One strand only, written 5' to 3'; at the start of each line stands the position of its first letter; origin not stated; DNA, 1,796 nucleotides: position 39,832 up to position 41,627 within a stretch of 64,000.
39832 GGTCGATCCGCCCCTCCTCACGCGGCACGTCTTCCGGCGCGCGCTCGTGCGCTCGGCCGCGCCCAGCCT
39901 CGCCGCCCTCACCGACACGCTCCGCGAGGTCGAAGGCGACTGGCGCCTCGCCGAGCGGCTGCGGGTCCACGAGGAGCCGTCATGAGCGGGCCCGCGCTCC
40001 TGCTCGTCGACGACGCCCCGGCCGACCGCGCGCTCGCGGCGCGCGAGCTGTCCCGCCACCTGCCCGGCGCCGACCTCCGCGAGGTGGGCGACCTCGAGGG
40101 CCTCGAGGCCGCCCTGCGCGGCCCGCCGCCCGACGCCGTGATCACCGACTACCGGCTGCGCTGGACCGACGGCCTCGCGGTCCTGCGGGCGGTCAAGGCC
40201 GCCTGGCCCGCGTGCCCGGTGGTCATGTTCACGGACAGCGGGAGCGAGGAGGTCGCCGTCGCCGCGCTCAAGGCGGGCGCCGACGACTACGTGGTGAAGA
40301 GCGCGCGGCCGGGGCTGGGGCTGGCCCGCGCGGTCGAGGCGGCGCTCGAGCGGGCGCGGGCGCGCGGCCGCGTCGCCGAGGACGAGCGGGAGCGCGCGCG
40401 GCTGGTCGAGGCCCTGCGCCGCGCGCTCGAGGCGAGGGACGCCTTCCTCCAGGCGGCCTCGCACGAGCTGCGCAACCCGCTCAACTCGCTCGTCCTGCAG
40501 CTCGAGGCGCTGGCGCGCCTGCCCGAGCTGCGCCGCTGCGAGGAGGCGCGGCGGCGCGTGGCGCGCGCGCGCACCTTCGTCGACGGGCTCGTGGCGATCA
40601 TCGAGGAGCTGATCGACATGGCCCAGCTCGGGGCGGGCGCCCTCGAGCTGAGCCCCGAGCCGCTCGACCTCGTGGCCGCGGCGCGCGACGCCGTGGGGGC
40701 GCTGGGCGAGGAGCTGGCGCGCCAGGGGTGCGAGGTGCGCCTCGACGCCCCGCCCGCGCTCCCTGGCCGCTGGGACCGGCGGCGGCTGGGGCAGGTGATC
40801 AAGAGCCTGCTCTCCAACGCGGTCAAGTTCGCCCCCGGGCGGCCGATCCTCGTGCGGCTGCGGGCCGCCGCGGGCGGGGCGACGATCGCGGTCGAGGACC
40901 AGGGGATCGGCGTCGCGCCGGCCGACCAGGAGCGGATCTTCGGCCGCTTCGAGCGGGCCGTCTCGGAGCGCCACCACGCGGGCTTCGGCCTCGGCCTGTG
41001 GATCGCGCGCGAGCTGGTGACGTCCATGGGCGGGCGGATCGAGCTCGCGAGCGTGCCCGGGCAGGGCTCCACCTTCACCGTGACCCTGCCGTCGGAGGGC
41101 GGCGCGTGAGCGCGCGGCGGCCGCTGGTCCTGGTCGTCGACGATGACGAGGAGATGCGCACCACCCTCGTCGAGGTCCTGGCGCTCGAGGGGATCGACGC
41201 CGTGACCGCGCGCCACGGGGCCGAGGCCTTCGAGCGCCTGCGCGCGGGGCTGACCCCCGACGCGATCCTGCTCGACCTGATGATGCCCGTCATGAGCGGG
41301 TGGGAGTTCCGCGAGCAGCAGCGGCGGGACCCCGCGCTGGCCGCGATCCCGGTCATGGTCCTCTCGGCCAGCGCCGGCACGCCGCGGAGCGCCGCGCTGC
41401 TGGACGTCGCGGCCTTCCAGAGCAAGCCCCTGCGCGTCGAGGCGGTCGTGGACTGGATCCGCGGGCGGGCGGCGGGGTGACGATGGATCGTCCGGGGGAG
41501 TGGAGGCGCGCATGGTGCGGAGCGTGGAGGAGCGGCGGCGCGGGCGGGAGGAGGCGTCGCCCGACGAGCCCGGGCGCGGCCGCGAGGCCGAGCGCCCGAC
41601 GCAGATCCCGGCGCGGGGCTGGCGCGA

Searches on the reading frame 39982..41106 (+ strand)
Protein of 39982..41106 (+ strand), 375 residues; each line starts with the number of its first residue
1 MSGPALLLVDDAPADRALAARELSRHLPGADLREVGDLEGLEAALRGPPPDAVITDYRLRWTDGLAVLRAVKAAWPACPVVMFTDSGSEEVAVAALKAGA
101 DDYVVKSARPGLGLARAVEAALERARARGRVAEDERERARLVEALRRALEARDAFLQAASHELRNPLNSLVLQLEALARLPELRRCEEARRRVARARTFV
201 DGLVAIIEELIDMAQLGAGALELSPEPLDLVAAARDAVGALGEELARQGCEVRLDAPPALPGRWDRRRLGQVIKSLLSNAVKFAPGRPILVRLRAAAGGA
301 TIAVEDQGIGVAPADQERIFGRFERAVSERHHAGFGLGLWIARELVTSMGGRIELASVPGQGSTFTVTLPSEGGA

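Call 8: search_protein_families(library=pfam, proteins=[window:39982-41106:+], max_evalue=1)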
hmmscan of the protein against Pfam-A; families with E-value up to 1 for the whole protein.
window:39982-41106:+ (375 aa): 4 families
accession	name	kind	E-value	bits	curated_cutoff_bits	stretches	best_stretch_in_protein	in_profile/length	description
PF02518.31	HATPase_c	-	8.5e-29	100.7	26.4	1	265-371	2-109/111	Histidine kinase-, DNA gyrase B-, and HSP90-like ATPase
PF00072.30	Response_reg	-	7.9e-16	58.7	30.2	1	7-110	2-103/111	Response regulator receiver domain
PF00512.31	HisKA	-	5.1e-11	42.9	26.9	1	152-219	2-66/66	His Kinase A (phospho-acceptor) domain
PF13581.12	HATPase_c_2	-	0.0022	18.4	27.4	1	277-349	40-112/127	Histidine kinase-like ATPase domain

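Call 10: find_related_loci(query=window:39982-41106:+, collection=genome_contigs, flank=3000)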
Query window:39982-41106:+ (375 aa) in genome_contigs; peptide patterns used: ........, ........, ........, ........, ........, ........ (x = any residue, [..] = any of these).
600 stretches matched a pattern (row limit reached: there are more); 254 encode a relative of the query (tblastn E <= 1e-3); the best 80 are kept; 80 distinct loci.
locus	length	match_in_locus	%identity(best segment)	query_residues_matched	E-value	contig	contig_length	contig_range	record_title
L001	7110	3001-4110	86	1-370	0e+0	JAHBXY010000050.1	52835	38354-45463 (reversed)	MAG: Planctomycetota bacterium isolate ACE_PLA31 PLA31_50, whole genome shotgun sequence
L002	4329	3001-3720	48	135-374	5e-66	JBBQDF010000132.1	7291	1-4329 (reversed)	MAG: Thermoanaerobaculia bacterium isolate Co_metawrap_1191 Cmw_1191_k141_26759217_length_7291_cov_7.0000, whole genome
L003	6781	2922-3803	36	78-375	1e-51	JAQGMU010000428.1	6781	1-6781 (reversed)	MAG: Ramlibacter sp. isolate RYN_569 scaffold_3982413, whole genome shotgun sequence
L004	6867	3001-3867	36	78-370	4e-49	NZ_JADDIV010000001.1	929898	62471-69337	Ramlibacter pallidus strain HM2 contig1, whole genome shotgun sequence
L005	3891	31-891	35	77-365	1e-48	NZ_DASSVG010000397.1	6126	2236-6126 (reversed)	MAG: Ramlibacter sp. isolate SMAG_U589 k141_428646, whole genome shotgun sequence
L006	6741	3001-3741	38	137-375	3e-48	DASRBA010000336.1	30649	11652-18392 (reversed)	MAG TPA_asm: Myxococcaceae bacterium isolate SMAG_U11132 k141_682024, whole genome shotgun sequence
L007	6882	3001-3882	36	78-375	8e-48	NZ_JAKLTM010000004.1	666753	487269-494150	Ramlibacter paludis strain XY19 4, whole genome shotgun sequence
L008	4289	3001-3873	35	78-370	2e-45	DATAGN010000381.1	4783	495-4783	MAG TPA_asm: Ramlibacter sp. isolate SMAG_U6830 k141_18811, whole genome shotgun sequence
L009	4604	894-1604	44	137-370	5e-45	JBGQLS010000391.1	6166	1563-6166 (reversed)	MAG: Anaeromyxobacteraceae bacterium isolate OBJ2_061818_050_32 k141_1795748_length_6166_cov_12.0015, whole genome shotg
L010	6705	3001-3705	40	148-370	1e-43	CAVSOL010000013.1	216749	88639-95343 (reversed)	MAG: uncultured proteobacterium isolate MFD03066.bin.2.147 genome assembly, contig: contig_24599, whole genome shotgun s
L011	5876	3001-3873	35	78-370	2e-43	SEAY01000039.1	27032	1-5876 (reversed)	MAG: Comamonadaceae bacterium isolate PMG_248 scaffold_2287, whole genome shotgun sequence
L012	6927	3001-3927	36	78-370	8e-39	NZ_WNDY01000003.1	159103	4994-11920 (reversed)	MAG: Xylophilus sp. isolate cluster_DBSCAN_round5_1 GAK38_3, whole genome shotgun sequence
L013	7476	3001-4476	38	4-370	9e-36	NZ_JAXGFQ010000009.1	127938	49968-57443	Moorella naiadis (nom. illeg.) strain AZ13.I AZ13_I_contig_8, whole genome shotgun sequence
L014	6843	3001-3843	35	102-372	1e-35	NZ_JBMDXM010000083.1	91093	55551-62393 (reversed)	MAG: Longimicrobium sp. isolate FBaRs1_5 FBaRs1_contig83, whole genome shotgun sequence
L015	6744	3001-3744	38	125-369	2e-35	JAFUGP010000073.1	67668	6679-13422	MAG: Succinivibrio sp. isolate RGIG4476 Roe_deer_Omasum.Co__c404807, whole genome shotgun sequence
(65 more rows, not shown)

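Call 15: search_protein_families(library=pfam, proteins=[L001:1160-3001:+, L001:3001-4146:+], max_evalue=0.01)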
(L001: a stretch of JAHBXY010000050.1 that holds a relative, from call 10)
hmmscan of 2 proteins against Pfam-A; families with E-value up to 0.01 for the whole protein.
L001:1160-3001:+ (614 aa): 8 families
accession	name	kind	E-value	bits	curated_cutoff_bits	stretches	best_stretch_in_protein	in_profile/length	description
PF02518.31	HATPase_c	-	2e-24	86.6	26.4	1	487-595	4-109/111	Histidine kinase-, DNA gyrase B-, and HSP90-like ATPase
PF05227.19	CHASE3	-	4.6e-18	65.9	28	1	46-177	2-137/138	CHASE3 domain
PF13426.13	PAS_9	-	2.4e-16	60.3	27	1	247-350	2-103/103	PAS domain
PF00989.32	PAS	-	3.2e-15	56.5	22.6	1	236-348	2-113/113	PAS fold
PF08448.16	PAS_4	-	2e-12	47.7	23.1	1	248-353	7-110/110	PAS fold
PF00512.31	HisKA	-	1.4e-11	44.7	26.9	1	381-439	7-63/66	His Kinase A (phospho-acceptor) domain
PF08447.18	PAS_3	-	9.4e-08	32.7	25.6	1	258-344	1-88/89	PAS fold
PF13188.13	PAS_8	-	2.4e-06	27.7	21.8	1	235-282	1-44/65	PAS domain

L001:3001-4146:+ (382 aa): 4 families
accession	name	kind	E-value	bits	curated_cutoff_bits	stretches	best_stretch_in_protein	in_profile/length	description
PF02518.31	HATPase_c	-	1.1e-28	100.3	26.4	1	265-372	2-110/111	Histidine kinase-, DNA gyrase B-, and HSP90-like ATPase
PF00072.30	Response_reg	-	9.2e-15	55.2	30.2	1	7-110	2-103/111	Response regulator receiver domain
PF00512.31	HisKA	-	1.2e-10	41.7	26.9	1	152-219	2-66/66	His Kinase A (phospho-acceptor) domain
PF13581.12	HATPase_c_2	-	0.0017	18.8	27.4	1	276-348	39-111/127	Histidine kinase-like ATPase domain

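Call 18: find_related_loci(query=window:39982-41106:+, collection=metagenome_contigs, flank=4000)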
Query window:39982-41106:+ (375 aa) in metagenome_contigs; peptide patterns used: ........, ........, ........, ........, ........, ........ (x = any residue, [..] = any of these).
600 stretches matched a pattern (row limit reached: there are more); 230 encode a relative of the query (tblastn E <= 1e-3); the best 80 are kept; 80 distinct loci.
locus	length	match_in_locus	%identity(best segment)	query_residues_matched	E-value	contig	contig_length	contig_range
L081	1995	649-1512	38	79-370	8e-54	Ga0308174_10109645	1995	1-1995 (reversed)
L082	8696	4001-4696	45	140-370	3e-51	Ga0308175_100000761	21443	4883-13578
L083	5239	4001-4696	45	140-370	3e-51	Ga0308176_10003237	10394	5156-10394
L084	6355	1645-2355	43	140-375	1e-50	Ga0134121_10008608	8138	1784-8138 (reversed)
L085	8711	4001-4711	45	123-370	1e-50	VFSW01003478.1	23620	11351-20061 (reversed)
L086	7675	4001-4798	42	90-370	3e-50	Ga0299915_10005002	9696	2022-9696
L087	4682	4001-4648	48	155-370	9e-50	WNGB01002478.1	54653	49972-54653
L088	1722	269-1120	35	86-374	5e-51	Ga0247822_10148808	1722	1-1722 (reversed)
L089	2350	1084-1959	35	77-370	7e-50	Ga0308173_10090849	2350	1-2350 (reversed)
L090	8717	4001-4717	42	137-370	2e-48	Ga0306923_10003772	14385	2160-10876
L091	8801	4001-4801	40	117-370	2e-47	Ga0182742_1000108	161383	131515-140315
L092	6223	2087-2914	38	93-374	1e-46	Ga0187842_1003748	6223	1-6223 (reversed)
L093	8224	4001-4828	38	93-374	1e-46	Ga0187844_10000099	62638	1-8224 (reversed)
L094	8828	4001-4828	38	93-374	1e-46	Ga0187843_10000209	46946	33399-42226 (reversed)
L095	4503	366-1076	43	137-370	5e-45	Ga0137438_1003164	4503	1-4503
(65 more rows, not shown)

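Call 21: find_homologous_proteins(query=L001:1160-3001:+, max_evalue=1e-20)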
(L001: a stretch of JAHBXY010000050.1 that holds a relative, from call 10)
Query L001:1160-3001:+ (614 aa): 1410 proteins with E <= 1e-20 among 8000 candidates; the best 120 are listed.
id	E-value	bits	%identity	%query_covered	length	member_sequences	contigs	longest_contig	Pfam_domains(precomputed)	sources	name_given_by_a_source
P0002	0.0e+0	1238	97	100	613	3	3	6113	PF08447.19,PF13426.14,PF13188.14,PF05227.20,PF08448.17,PF02518.32,PF00512.32,PF00989.32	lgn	-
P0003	3.8e-171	589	39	69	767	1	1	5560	PF13596.13,PF08447.19,PF13426.14,PF13188.14,PF12860.14,PF17765.8,PF08448.17,PF02518.32,PF00512.32,PF00989.32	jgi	jgi:PAS domain S-box-containing protein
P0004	3.6e-139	483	53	58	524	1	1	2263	PF08447.19,PF13426.14,PF13188.14,PF08448.17,PF02518.32,PF00512.32,PF00989.32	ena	-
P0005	3.2e-136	473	46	95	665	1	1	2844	PF08447.19,PF13426.14,PF05227.20,PF08448.17,PF02518.32,PF00512.32,PF00989.32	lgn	-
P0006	1.7e-128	448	47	59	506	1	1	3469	PF08447.19,PF13426.14,PF13188.14,PF08448.17,PF02518.32,PF00512.32,PF00989.32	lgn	-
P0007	1.1e-126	442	45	67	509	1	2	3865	PF08447.19,PF13426.14,PF13188.14,PF08448.17,PF02518.32,PF00512.32,PF00989.32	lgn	-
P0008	3.3e-126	440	46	61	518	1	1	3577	PF08447.19,PF13426.14,PF08448.17,PF02518.32,PF00512.32,PF00989.32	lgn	-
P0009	4.8e-126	440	46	59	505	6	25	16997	PF08447.19,PF13426.14,PF13188.14,PF08448.17,PF02518.32,PF00512.32,PF00989.32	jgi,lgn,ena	jgi:PAS domain S-box-containing protein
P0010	1.1e-124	435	48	60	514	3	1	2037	PF08447.19,PF13426.14,PF13188.14,PF08448.17,PF02518.32,PF00512.32,PF00989.32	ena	-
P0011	1.8e-124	435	48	60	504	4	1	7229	PF08447.19,PF13426.14,PF13188.14,PF08448.17,PF02518.32,PF00512.32,PF00989.32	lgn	-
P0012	2.5e-124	434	50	60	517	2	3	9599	PF08447.19,PF13426.14,PF13188.14,PF17765.8,PF08448.17,PF02518.32,PF00512.32,PF00989.32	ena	-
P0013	1.5e-123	432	48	59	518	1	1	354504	PF08447.19,PF13426.14,PF13188.14,PF08448.17,PF02518.32,PF00512.32,PF00989.32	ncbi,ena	-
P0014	3.0e-123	431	48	60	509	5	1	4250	PF08447.19,PF13426.14,PF13188.14,PF08448.17,PF02518.32,PF00512.32,PF00989.32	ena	-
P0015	5.5e-123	430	48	59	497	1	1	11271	PF08447.19,PF13426.14,PF13188.14,PF08448.17,PF02518.32,PF00512.32,PF00989.32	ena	-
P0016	9.8e-123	429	48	59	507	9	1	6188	PF08447.19,PF13426.14,PF13188.14,PF13581.13,PF08448.17,PF02518.32,PF00512.32,PF00989.32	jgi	-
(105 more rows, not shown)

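Call 23: find_encoding_contigs(protein=P0002, flank=4000, max_places=5)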
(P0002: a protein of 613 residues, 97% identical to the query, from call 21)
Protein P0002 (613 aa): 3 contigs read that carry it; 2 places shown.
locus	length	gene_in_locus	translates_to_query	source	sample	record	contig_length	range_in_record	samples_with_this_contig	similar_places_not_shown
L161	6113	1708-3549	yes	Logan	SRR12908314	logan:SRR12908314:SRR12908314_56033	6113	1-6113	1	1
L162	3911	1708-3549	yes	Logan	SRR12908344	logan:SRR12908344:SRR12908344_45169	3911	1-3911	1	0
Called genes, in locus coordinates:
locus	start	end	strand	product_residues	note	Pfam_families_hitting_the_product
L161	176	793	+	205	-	PF00080:Sod_Cu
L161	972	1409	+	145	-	PF00072:Response_reg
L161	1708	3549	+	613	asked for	PF05227:CHASE3, PF00989:PAS, PF08448:PAS_4, PF13188:PAS_8 (weak), PF13426:PAS_9, PF08447:PAS_3 (weak), PF00512:HisKA, PF02518:HATPase_c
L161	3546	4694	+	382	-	PF00072:Response_reg, PF00512:HisKA, PF02518:HATPase_c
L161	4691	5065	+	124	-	PF00072:Response_reg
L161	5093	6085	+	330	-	PF03631:Virul_fac_BrkB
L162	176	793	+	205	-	PF00080:Sod_Cu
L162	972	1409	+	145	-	PF00072:Response_reg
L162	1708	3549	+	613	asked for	PF05227:CHASE3, PF00989:PAS, PF08448:PAS_4, PF13188:PAS_8 (weak), PF13426:PAS_9, PF08447:PAS_3 (weak), PF00512:HisKA, PF02518:HATPase_c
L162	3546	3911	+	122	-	?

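Call 31: list_cluster_members(proteins=[P0001, window:39982-41106:+])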
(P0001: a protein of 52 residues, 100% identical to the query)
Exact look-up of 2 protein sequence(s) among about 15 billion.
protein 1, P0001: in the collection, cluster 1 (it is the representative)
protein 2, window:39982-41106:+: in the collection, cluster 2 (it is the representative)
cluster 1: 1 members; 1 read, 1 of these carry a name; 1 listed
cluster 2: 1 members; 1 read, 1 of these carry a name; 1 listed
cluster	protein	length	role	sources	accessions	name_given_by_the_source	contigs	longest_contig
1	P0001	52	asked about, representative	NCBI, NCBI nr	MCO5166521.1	MAG: hypothetical protein M9894_09170 [Planctomycetes bacterium] | hypothetical protein [Planctomycetota bacterium]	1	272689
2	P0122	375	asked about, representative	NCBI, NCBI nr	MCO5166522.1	MAG: ATP-binding protein [Planctomycetes bacterium] | ATP-binding protein [Planctomycetota bacterium]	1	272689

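Call 38: find_encoding_contigs(protein=P0005, flank=3000, max_places=3)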
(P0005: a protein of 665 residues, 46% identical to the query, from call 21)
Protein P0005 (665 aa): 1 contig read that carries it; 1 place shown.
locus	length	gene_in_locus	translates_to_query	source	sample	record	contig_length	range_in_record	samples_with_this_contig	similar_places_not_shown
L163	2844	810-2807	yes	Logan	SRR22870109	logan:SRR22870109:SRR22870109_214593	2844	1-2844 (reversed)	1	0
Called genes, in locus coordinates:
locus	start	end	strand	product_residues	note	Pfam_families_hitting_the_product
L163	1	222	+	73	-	?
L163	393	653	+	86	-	PF00005:ABC_tran (weak)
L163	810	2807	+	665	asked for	PF05227:CHASE3, PF00989:PAS, PF08448:PAS_4, PF13426:PAS_9, PF08447:PAS_3, PF00512:HisKA, PF02518:HATPase_c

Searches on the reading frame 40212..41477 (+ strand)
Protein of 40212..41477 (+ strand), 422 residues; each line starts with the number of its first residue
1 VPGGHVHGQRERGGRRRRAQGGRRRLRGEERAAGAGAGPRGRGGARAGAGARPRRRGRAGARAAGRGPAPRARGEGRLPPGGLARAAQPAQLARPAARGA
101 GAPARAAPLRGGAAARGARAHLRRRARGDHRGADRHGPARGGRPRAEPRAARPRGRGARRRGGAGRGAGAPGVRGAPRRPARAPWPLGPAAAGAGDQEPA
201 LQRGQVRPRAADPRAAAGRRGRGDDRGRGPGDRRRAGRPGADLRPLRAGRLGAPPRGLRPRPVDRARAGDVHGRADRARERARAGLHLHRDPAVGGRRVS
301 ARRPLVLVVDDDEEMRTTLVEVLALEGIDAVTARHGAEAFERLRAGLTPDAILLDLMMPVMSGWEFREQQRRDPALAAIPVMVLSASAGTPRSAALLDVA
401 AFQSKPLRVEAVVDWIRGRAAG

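Call 26: search_protein_families(library=pfam, proteins=[window:40212-41477:+], max_evalue=0.001)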
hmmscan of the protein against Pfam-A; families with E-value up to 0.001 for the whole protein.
window:40212-41477:+ (422 aa): 1 family
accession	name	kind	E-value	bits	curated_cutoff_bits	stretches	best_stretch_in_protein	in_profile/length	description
PF00072.30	Response_reg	-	5.8e-15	55.9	30.2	1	306-412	1-106/111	Response regulator receiver domain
